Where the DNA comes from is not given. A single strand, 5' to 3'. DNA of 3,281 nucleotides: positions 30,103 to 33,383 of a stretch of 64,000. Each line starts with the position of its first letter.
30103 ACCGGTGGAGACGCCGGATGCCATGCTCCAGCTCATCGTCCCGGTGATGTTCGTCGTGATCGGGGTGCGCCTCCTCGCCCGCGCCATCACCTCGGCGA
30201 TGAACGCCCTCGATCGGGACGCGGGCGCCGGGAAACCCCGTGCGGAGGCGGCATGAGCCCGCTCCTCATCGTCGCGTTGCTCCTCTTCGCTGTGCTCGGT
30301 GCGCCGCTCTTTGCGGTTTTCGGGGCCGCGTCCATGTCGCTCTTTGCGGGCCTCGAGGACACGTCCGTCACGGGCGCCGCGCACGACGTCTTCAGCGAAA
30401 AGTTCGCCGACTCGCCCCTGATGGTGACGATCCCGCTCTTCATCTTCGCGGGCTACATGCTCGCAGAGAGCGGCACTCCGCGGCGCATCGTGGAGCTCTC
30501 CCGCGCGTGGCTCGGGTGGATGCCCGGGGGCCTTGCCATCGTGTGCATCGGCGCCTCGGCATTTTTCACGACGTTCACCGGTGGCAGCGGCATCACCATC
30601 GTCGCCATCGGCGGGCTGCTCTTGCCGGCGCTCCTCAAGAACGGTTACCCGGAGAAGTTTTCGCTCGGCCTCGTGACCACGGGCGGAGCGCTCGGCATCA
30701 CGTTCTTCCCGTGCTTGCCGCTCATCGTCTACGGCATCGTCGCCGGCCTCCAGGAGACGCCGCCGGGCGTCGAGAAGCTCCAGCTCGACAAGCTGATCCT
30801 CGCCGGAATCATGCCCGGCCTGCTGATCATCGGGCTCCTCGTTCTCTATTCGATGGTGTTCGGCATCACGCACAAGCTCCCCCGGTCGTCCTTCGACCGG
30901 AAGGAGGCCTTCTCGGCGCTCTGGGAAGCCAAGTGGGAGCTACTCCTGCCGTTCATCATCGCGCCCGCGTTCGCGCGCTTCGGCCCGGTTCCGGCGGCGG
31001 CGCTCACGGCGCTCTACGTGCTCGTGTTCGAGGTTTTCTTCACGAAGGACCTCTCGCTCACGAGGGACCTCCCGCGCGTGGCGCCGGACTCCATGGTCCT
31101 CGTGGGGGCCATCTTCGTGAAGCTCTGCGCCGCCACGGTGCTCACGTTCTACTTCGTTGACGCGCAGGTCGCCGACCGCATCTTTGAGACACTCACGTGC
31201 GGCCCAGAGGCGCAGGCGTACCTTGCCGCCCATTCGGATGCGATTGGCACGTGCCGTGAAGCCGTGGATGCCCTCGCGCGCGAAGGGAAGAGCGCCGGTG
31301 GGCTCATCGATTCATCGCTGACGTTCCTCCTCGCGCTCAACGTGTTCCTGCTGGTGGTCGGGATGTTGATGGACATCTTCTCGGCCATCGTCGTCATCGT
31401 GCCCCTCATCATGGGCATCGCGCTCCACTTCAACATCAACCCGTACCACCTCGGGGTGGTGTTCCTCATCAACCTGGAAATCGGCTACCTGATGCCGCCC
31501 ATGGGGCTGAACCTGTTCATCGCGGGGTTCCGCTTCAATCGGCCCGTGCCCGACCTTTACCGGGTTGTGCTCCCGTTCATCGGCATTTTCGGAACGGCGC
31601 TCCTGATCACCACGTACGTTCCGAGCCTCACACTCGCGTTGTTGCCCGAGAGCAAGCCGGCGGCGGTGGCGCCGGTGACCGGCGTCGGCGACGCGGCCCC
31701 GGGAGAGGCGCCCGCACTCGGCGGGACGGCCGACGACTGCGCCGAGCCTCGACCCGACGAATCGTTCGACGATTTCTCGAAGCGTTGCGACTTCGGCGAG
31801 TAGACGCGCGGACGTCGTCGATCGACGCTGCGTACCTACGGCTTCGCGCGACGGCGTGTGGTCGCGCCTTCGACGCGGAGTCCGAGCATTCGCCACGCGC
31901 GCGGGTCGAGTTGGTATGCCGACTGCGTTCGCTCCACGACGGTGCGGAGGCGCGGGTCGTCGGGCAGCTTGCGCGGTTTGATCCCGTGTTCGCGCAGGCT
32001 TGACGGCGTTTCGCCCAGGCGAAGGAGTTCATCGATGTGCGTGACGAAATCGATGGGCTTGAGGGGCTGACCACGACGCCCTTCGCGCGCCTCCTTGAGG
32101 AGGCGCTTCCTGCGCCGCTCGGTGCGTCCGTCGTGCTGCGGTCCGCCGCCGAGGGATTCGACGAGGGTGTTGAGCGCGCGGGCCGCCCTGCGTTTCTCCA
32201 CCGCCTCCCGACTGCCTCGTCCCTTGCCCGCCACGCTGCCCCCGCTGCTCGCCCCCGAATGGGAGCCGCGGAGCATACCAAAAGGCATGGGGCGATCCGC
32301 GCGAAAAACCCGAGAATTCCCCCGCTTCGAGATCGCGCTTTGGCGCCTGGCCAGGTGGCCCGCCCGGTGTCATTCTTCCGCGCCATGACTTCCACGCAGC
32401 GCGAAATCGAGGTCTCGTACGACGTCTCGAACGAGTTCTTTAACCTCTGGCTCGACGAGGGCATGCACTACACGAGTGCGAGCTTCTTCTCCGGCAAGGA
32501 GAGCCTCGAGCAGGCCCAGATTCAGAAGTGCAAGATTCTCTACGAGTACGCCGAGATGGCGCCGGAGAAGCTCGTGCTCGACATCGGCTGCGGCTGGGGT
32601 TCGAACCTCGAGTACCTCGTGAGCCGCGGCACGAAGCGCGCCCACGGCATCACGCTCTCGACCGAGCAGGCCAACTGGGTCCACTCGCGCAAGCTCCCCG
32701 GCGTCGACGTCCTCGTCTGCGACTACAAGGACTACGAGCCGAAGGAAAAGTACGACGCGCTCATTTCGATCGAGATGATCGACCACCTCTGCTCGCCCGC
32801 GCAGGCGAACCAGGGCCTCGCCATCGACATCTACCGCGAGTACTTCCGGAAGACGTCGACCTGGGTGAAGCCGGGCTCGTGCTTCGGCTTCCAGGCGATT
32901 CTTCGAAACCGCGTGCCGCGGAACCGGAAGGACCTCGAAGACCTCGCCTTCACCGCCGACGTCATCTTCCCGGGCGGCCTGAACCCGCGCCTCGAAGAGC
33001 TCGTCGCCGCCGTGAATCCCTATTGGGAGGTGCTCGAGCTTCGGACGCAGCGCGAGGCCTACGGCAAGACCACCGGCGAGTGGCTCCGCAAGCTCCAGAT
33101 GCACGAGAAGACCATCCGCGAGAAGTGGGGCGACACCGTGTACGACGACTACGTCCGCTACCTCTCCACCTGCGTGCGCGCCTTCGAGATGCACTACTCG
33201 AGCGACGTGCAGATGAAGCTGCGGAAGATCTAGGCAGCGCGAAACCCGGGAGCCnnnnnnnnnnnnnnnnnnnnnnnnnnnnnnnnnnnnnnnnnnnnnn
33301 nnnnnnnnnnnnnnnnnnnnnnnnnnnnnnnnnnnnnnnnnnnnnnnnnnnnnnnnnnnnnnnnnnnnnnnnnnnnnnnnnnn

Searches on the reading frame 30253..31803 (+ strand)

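Call 51: search_protein_families(library=pfam, proteins=[window:30253-31803:+], max_evalue=0.001)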
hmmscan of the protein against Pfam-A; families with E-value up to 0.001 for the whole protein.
window:30253-31803:+ (516 aa): 1 family
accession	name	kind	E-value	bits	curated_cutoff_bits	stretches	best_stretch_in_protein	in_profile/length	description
PF06808.19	DctM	-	1.3e-64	219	23.8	1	6-458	1-412/413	Tripartite ATP-independent periplasmic transporter, DctM component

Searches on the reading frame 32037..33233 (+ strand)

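Call 51: search_protein_families(library=pfam, proteins=[window:32037-33233:+], max_evalue=0.001)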
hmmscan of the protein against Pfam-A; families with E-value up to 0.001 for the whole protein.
window:32037-33233:+ (398 aa): 6 families
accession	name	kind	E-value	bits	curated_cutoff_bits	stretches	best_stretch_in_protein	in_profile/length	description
PF02353.26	CMAS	-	2e-52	178.6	27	1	118-389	4-269/273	Mycolic acid cyclopropane synthetase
PF13649.12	Methyltransf_25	-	1.4e-09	38.9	27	1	180-258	1-83/97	Methyltransferase domain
PF08241.18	Methyltransf_11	-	1e-07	32.9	21.2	1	181-258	1-80/95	Methyltransferase domain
PF13489.12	Methyltransf_23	-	3.3e-07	30.6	27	1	175-292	21-123/164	Methyltransferase domain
PF01728.25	FtsJ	-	2.5e-06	28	24.1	1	170-249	15-98/181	FtsJ-like methyltransferase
PF08242.18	Methyltransf_12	-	0.00019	22.6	30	1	181-257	1-81/98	Methyltransferase domain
